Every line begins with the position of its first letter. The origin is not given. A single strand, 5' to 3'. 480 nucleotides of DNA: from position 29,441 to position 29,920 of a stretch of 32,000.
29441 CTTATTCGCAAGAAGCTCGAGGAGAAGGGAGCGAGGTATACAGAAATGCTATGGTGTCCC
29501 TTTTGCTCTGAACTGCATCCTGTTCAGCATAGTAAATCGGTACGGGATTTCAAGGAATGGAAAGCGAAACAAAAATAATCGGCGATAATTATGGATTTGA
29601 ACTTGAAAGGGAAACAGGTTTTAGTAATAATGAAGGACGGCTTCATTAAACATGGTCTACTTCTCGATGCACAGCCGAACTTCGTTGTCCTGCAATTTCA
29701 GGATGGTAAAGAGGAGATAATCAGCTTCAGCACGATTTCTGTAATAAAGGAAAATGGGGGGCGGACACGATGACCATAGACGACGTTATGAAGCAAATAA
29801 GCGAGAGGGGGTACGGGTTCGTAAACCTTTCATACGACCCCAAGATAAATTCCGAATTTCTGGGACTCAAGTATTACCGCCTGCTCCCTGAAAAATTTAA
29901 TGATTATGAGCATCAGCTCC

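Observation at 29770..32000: Overlapping 357-aa orphan + compact UvrD-like SF1 helicase: replication module or two-gene defence cassette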

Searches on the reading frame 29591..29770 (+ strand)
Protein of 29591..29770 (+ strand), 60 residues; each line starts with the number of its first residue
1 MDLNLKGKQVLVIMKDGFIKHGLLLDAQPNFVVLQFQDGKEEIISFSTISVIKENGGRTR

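Call 7: search_protein_families(library=pfam, proteins=[window:29591-29770:+], max_evalue=1)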
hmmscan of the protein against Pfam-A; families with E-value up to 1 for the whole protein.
window:29591-29770:+ (60 aa): 2 families
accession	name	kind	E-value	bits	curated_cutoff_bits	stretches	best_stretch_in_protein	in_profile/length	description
PF10842.14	DUF2642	-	0.031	14.6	22.7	1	4-38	16-49/64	Protein of unknown function (DUF2642)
PF07523.18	Big_3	-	0.15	12.8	21.2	1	25-51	14-39/68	Bacterial Ig-like domain (group 3)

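Call 8: search_protein_families(library=phrogs, proteins=[window:29591-29770:+], max_evalue=0.1)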
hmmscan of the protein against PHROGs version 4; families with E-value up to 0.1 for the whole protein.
window:29591-29770:+ (60 aa): 0 families

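Call 105: search_solved_structures(query=window:29591-29770:+, max_evalue=10)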
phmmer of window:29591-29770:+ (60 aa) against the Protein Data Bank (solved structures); distinct sequences matched with E-value up to 10: 3.
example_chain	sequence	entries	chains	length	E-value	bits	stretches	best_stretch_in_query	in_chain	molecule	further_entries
6een_A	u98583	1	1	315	0.00035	24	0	13-50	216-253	Designer Pentatricopeptide Protein dPPR10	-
6een_B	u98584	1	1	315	0.001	22.6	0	14-50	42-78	Designer Pentatricopeptide Protein dPPR10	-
4ozs_A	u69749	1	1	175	0.17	15.6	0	14-50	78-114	Alpha solenoid protein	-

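Call 109: predict_structure(protein=window:29591-29770:+)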
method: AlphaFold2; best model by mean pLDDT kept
length: 60 residues; sequences in the alignment: 1
mean_pLDDT: 82.4   pTM: 0.64
mean pLDDT of the five models: 82.4, 74.2, 73.6, 47.1, 47.0
residues with pLDDT >= 90: 9; 70-90: 41; 50-70: 8; < 50: 2
segments of 3 or more residues with pLDDT < 50: none
pLDDT, mean of each block of 10 residues (from residue 1): 71 87 88 89 88 71
secondary structure, 60 per line:
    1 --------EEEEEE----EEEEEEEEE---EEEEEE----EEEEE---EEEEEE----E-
elements in order: E9-14 E19-27 E31-36 E41-45 E49-54

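Call 111: fold_search(model_id=the predicted structure, library=pdb)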
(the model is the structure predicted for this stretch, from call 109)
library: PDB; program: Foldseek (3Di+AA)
matches with E <= 10: 1695; with E <= 0.001: 0
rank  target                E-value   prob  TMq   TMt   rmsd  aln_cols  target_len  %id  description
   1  1kq2_B                1.2e-03  1.00  0.77  0.76   1.2        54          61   28  Crystal Structure of an Hfq-RNA Complex (released 2002-07-05)
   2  1kq2_H                1.2e-03  1.00  0.77  0.74   1.2        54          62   28  Crystal Structure of an Hfq-RNA Complex (released 2002-07-05)
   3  4noy_A                1.2e-03  1.00  0.72  0.60   1.2        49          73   20  Crystal structure of Listeria monocytogenes Hfq F43W (released 2014-09-10)
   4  4nl3_B                1.5e-03  1.00  0.74  0.63   1.5        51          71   20  Crystal Structure of Listeria monocytogenes Hfq in complex with U6 RNA (released 2014-09-10)
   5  3qsu_E                1.6e-03  1.00  0.75  0.74   1.0        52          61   29  Structure of Staphylococcus aureus Hfq in complex with A7 RNA (released 2012-09-12)
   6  4noy_C                1.6e-03  1.00  0.77  0.65   1.6        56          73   20  Crystal structure of Listeria monocytogenes Hfq F43W (released 2014-09-10)
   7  4noy_F                2.0e-03  1.00  0.76  0.62   1.1        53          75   21  Crystal structure of Listeria monocytogenes Hfq F43W (released 2014-09-10)
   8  4nl2_A                2.1e-03  1.00  0.75  0.63   1.5        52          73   19  Crystal Structure of Listeria monocytogenes Hfq (released 2014-09-10)
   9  4nl2_F                2.3e-03  1.00  0.71  0.58   1.1        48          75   21  Crystal Structure of Listeria monocytogenes Hfq (released 2014-09-10)
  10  4noy_D                2.4e-03  1.00  0.73  0.64   1.6        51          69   20  Crystal structure of Listeria monocytogenes Hfq F43W (released 2014-09-10)
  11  5dy9_C                2.6e-03  1.00  0.75  0.79   0.9        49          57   16  Y68T Hfq from Methanococcus jannaschii in complex with AMP (released 2016-09-28)
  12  5dy9_E                2.6e-03  1.00  0.75  0.75   1.0        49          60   16  Y68T Hfq from Methanococcus jannaschii in complex with AMP (released 2016-09-28)
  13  4noy_E                2.6e-03  1.00  0.70  0.60   1.2        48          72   21  Crystal structure of Listeria monocytogenes Hfq F43W (released 2014-09-10)
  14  4nl2_B                2.6e-03  1.00  0.74  0.62   1.5        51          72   20  Crystal Structure of Listeria monocytogenes Hfq (released 2014-09-10)
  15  4nl2_C                2.9e-03  1.00  0.71  0.58   1.2        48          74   21  Crystal Structure of Listeria monocytogenes Hfq (released 2014-09-10)
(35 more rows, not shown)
